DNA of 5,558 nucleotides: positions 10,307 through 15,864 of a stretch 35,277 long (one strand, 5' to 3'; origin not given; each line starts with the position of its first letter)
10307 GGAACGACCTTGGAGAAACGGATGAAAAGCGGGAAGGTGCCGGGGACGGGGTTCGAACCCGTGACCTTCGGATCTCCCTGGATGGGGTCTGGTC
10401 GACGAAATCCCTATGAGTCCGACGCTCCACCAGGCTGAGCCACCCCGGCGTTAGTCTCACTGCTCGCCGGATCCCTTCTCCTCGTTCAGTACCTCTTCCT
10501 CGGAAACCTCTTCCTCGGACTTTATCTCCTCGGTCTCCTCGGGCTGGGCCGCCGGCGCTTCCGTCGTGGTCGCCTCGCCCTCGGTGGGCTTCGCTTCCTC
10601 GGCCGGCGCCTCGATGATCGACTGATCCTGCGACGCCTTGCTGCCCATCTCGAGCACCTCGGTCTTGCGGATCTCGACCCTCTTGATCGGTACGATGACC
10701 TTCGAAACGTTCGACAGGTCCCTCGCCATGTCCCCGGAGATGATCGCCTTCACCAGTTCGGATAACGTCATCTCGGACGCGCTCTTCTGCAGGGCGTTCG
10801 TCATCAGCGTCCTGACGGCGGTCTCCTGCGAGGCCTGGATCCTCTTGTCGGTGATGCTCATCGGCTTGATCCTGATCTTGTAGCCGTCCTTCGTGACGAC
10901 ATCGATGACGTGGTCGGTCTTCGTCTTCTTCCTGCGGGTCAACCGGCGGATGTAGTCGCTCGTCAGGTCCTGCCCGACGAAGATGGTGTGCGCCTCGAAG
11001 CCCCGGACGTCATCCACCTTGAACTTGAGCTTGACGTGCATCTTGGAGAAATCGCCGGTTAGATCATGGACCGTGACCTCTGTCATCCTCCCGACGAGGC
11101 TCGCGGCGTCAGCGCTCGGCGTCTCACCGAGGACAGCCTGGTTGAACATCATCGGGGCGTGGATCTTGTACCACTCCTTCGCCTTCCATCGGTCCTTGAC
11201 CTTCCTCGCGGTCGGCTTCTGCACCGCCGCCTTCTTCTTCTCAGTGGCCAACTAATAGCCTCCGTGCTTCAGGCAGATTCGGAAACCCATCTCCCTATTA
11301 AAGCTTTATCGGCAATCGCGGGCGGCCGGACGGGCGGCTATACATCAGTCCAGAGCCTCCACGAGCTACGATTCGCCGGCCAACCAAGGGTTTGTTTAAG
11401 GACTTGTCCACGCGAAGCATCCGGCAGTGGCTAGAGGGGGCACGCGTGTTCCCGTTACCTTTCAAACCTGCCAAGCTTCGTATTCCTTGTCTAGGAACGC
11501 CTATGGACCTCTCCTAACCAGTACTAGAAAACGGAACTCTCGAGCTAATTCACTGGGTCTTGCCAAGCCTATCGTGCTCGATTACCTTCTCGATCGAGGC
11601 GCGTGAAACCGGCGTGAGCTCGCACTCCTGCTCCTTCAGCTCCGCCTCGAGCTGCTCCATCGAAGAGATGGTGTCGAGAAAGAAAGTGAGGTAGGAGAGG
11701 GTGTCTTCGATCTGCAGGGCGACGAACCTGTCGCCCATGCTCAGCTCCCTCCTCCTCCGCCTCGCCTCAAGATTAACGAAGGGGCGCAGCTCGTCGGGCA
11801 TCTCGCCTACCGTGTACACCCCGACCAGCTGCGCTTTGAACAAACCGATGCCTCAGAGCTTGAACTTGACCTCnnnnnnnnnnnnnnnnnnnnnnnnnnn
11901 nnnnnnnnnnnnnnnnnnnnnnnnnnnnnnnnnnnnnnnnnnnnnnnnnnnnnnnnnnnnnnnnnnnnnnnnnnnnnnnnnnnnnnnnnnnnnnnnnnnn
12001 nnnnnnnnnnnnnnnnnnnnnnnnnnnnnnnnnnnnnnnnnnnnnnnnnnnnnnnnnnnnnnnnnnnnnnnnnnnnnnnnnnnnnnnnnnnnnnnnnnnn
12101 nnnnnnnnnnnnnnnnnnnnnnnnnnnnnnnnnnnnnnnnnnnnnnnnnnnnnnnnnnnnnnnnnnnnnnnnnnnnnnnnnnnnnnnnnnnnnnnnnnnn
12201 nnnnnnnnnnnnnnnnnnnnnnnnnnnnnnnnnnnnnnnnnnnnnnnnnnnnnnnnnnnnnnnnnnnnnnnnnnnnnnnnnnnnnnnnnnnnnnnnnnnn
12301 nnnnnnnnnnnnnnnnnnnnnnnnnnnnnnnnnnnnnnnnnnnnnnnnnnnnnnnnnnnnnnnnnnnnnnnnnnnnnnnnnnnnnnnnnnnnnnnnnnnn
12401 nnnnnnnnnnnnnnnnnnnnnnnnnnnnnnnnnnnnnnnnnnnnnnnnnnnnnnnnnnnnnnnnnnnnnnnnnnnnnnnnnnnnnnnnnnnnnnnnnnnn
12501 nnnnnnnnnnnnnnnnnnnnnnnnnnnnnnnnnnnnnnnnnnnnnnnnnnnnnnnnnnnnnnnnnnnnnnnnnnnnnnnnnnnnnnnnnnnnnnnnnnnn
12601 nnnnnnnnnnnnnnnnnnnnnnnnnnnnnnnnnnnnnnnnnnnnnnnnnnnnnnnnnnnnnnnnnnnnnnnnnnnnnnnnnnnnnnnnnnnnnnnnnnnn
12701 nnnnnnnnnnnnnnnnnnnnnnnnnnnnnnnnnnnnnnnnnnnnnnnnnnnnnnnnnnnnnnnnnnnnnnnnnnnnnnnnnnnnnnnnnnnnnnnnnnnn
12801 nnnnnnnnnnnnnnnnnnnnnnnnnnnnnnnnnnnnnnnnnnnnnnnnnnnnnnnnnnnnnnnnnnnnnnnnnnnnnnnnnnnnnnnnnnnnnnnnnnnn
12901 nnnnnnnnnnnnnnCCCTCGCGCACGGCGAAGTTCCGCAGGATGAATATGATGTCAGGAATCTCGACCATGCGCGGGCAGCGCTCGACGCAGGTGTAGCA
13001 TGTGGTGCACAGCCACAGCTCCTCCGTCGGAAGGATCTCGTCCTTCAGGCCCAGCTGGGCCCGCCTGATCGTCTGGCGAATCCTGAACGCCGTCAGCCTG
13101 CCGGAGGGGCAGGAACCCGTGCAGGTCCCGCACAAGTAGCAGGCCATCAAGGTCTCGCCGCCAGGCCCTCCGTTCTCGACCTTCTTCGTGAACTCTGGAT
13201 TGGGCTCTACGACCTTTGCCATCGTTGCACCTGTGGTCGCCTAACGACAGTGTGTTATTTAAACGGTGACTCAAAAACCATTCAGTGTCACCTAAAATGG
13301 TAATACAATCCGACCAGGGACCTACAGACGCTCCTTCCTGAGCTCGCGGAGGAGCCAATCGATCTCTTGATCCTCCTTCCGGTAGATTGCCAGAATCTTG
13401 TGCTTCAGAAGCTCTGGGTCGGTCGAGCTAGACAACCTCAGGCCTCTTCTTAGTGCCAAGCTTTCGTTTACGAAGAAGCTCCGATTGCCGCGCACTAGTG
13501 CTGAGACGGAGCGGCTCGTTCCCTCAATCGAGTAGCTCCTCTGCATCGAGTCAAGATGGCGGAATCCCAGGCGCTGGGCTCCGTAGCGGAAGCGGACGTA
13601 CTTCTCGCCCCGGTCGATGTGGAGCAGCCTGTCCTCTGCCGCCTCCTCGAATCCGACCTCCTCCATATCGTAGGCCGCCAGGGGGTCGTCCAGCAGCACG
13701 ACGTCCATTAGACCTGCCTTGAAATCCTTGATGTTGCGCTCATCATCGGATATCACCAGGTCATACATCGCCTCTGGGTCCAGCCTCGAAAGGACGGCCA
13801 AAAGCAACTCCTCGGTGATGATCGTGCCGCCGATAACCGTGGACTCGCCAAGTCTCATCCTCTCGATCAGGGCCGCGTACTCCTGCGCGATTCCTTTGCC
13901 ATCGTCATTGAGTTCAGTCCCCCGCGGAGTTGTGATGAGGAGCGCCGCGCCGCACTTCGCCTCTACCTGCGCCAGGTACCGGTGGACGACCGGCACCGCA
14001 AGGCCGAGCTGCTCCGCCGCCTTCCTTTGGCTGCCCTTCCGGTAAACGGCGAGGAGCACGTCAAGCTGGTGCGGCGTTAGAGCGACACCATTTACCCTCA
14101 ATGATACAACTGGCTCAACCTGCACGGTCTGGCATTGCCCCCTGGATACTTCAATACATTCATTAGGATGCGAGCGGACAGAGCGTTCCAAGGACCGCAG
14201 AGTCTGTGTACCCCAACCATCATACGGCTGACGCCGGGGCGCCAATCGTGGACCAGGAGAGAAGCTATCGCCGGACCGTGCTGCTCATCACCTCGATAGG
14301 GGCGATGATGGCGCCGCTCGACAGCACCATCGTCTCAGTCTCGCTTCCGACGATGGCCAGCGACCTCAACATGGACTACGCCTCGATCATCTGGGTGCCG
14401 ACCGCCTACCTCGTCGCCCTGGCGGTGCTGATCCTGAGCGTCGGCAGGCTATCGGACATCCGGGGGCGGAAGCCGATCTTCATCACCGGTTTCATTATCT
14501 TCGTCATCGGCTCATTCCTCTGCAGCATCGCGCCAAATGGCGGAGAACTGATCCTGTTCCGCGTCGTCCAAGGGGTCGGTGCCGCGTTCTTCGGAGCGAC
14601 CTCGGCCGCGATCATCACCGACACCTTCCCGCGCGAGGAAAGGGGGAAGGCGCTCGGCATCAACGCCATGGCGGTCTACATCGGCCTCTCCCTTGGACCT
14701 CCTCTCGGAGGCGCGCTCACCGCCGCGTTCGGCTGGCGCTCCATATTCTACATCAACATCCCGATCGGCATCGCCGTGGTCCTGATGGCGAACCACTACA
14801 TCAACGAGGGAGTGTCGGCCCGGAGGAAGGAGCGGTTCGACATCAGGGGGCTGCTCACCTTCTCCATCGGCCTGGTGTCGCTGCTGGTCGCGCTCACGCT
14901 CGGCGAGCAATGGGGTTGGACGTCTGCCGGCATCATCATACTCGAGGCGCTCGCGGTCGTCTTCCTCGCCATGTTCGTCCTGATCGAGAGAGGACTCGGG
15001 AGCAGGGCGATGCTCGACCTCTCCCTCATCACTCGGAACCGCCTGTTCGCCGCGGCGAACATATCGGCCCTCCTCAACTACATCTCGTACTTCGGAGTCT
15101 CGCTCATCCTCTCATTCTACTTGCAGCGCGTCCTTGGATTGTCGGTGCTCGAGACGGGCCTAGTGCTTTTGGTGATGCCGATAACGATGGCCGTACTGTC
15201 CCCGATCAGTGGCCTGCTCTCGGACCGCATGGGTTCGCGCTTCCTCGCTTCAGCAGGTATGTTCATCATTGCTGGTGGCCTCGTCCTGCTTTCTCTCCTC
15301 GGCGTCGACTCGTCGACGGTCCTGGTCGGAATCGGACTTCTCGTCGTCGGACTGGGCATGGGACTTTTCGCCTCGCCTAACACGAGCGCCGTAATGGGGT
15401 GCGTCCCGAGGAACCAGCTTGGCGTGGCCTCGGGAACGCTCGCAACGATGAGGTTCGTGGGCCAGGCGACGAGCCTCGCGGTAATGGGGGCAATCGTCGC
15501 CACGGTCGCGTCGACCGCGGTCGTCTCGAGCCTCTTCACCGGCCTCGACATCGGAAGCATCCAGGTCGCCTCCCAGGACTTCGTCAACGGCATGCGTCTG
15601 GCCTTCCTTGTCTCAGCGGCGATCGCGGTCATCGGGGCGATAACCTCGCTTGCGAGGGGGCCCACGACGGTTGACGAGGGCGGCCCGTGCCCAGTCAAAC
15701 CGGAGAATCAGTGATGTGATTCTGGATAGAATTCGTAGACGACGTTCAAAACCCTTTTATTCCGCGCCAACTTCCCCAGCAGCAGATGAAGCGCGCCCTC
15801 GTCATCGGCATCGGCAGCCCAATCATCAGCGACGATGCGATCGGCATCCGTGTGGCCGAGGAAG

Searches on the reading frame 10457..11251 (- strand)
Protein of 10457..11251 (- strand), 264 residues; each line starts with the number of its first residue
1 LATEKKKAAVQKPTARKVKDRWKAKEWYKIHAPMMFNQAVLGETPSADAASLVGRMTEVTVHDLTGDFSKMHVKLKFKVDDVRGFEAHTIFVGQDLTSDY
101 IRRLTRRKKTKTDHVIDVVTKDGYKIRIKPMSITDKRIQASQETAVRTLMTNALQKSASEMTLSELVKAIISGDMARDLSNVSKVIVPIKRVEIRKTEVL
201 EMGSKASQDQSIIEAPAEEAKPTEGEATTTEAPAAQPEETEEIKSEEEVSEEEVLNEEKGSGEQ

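Call 64: search_protein_families(library=pfam, proteins=[window:10457-11251:-], max_evalue=0.0001)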
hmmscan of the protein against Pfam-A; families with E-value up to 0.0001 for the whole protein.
window:10457-11251:- (264 aa): 1 family
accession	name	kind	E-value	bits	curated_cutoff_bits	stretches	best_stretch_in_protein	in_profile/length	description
PF01015.23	Ribosomal_S3Ae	-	1.7e-67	227.1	29.3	1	15-201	3-189/191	Ribosomal S3Ae family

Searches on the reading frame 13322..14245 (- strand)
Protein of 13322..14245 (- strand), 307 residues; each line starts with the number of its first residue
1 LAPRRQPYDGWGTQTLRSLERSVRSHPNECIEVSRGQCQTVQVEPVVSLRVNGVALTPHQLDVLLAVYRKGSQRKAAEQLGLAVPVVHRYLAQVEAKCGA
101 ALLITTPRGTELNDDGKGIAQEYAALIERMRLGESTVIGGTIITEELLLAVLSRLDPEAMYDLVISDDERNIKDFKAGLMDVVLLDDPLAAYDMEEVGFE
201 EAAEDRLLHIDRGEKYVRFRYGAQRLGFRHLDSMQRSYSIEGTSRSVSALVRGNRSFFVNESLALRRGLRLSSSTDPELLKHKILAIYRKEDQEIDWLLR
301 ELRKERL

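Call 65: search_protein_families(library=pfam, proteins=[window:13322-14245:-], max_evalue=0.0001)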
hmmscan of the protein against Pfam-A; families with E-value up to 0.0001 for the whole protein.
window:13322-14245:- (307 aa): 1 family
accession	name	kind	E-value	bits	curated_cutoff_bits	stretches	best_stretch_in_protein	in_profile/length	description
PF00126.33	HTH_1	-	3.8e-12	46.4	26.6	1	59-117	2-60/60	Bacterial regulatory helix-turn-helix protein, lysR family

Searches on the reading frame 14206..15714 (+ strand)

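Call 65: search_protein_families(library=pfam, proteins=[window:14206-15714:+], max_evalue=0.0001)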
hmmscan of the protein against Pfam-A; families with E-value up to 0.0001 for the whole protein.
window:14206-15714:+ (502 aa): 5 families
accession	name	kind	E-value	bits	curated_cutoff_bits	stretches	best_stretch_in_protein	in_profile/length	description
PF07690.21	MFS_1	-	2.6e-57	194.7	33.4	1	30-421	2-344/347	Major Facilitator Superfamily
PF00083.30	Sugar_tr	-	4.1e-10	39.5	22.3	1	59-194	46-187/452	Sugar (and other) transporter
PF05977.19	MFS_3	-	6e-09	35.3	27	1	27-192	13-183/524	Transmembrane secretion effector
PF06609.19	TRI12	-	9.6e-09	34.7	23.2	1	47-290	67-322/599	Fungal trichothecene efflux pump (TRI12)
PF13347.12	MFS_2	-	1.9e-08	33.7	27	1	152-484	76-422/427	MFS/sugar transport protein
